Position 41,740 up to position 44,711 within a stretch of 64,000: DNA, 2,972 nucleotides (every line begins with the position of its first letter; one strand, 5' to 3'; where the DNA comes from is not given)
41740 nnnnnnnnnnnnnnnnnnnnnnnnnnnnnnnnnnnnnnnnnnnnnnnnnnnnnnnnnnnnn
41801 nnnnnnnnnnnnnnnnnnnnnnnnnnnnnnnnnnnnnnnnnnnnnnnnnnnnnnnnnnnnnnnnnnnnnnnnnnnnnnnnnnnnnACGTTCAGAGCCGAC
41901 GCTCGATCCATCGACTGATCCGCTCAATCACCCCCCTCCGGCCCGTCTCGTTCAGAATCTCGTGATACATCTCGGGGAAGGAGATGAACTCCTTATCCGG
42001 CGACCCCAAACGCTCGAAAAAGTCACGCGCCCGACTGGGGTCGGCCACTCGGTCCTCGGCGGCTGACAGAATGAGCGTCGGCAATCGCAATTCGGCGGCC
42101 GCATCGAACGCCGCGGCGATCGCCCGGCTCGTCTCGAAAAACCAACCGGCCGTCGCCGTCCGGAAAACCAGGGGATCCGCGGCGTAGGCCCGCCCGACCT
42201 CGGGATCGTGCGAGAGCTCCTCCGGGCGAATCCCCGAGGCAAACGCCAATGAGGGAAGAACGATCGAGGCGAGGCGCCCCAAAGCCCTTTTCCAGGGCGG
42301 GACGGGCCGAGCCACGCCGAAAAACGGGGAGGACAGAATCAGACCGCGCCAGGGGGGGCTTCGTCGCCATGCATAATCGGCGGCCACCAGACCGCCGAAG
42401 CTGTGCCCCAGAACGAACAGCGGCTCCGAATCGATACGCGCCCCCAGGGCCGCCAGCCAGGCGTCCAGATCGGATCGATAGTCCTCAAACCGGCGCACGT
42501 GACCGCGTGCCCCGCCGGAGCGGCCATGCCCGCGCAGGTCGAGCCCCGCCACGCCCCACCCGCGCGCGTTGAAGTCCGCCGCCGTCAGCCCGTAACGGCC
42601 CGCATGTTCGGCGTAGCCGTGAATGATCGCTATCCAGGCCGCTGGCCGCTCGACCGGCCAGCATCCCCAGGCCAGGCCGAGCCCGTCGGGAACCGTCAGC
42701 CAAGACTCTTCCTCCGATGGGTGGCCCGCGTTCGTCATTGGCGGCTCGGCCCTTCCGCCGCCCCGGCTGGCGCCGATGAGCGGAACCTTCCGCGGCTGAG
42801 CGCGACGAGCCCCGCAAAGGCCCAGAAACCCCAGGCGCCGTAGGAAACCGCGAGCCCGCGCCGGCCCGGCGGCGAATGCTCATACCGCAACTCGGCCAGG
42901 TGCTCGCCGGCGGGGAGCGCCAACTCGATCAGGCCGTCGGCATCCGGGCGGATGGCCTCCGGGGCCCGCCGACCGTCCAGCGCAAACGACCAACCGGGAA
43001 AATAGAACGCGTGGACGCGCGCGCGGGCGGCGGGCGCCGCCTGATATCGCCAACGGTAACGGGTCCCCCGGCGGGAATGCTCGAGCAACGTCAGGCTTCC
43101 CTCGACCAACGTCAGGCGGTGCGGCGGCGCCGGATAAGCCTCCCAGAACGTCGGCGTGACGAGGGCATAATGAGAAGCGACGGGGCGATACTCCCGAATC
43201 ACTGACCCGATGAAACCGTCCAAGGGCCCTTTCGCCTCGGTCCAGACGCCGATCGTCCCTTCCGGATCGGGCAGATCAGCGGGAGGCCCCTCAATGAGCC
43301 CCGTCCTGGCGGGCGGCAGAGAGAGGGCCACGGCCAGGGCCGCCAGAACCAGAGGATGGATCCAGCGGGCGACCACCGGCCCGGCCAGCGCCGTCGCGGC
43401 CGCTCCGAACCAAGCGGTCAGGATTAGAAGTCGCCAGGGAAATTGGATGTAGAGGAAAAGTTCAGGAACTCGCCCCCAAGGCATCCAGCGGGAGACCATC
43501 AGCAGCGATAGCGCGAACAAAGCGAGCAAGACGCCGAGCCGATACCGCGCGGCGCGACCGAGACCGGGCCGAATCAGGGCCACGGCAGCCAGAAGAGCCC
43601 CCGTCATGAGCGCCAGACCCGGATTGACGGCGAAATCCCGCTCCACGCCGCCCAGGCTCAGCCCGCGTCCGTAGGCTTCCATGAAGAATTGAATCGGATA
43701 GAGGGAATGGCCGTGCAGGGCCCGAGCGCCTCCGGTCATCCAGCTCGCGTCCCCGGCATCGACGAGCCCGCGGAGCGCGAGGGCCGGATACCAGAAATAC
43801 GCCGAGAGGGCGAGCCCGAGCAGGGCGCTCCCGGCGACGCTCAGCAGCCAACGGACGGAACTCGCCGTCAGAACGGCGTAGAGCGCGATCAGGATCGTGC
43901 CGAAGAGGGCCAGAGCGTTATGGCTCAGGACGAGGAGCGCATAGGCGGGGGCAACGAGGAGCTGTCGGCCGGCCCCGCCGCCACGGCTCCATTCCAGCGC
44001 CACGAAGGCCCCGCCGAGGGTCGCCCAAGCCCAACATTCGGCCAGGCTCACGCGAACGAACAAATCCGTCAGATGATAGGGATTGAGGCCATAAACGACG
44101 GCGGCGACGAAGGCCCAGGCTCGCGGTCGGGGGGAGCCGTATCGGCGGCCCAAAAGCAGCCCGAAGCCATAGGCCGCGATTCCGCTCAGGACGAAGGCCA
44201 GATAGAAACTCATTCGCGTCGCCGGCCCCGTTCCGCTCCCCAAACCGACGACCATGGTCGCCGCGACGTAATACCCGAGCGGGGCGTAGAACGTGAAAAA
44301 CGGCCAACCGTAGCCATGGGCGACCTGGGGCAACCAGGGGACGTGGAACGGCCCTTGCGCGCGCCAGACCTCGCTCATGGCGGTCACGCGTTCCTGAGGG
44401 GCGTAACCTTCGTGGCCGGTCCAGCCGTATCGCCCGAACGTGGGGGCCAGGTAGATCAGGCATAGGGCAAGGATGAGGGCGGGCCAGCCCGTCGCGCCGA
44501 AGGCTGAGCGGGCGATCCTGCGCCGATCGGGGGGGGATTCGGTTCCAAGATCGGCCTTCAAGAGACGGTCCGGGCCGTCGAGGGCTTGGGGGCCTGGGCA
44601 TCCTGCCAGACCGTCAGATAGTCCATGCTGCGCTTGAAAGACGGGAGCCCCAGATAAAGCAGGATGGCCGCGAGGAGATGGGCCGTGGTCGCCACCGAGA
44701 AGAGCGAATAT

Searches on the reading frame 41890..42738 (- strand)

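Call 75: search_protein_families(library=ncbifam, proteins=[window:41890-42738:-], max_evalue=0.001)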
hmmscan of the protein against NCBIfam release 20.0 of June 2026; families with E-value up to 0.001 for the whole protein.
window:41890-42738:- (282 aa): 15 families
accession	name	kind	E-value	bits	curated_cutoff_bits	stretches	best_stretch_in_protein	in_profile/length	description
NF008019.0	PRK10749.1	equivalog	1.5e-18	66.9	362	1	20-149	41-175/335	lysophospholipase L2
NF052543.1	PhlpBipLPA4030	equivalog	5.6e-15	55.4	450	1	18-265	55-296/312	phospholipase BipL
TIGR01607.1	PST-A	paralog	3.5e-12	46.1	218.25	2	55-98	69-115/332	Plasmodium subtelomeric family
TIGR03695.1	menH_SHCHC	equivalog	2.8e-08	33.5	208.55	1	35-144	4-110/252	2-succinyl-6-hydroxy-2,4-cyclohexadiene-1-carboxylate synthase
NF011457.0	PRK14875.1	equivalog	1.7e-07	30.5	307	1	36-133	135-226/372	acetoin dehydrogenase dihydrolipoyllysine-residue acetyltransferase subunit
NF047920.1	lactonase_UilS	equivalog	3.3e-07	30.3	400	0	212-279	214-282/285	UilS family quorum-quenching N-acyl-homoserine lactonase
NF051488.1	bifunc_PcaDC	exception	3.5e-07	29.7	390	1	59-245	37-220/375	bifunctional 3-oxoadipate enol-lactonase/4-carboxymuconolactone decarboxylase PcaDC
NF050089.1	i_nPHAscl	equivalog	1.2e-06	27.8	300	1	37-135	22-114/288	intracellular short-chain-length polyhydroxyalkanoate depolymerase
TIGR02427.1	protocat_pcaD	equivalog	4.7e-06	26.2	255.85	1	65-244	44-219/251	3-oxoadipate enol-lactonase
NF045948.1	ProImpepThrmp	equivalog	1.4e-05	24.7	500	1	34-148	26-138/291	proline iminopeptidase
TIGR01250.1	pro_imino_pep_2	subfamily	1.6e-05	24.7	167.65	1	96-140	87-131/288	proline iminopeptidase-family hydrolase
TIGR01738.1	bioH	equivalog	2.6e-05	24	206.95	1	36-137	7-97/245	pimeloyl-ACP methyl ester esterase BioH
TIGR03101.1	hydr2_PEP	hypoth_equivalog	0.00014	21.5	202.75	1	51-140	47-134/266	hydrolase 2, exosortase A system-associated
NF002938.0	PRK03592.1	equivalog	0.00068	19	241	0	66-135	62-126/298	haloalkane dehalogenase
NF008340.0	PRK11126.1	equivalog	0.00093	18.5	261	0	34-143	15-117/255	2-succinyl-6-hydroxy-2,4-cyclohexadiene-1-carboxylate synthase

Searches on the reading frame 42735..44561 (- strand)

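Call 56: search_protein_families(library=pfam, proteins=[window:42735-44561:-], max_evalue=0.001)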
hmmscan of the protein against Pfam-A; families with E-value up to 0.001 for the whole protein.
window:42735-44561:- (608 aa): 1 family
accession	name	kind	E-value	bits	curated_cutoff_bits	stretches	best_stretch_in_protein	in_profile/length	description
PF10131.15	PTPS_related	-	1e-05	24.7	26.4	1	89-274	1-183/621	6-pyruvoyl-tetrahydropterin synthase related domain; membrane protein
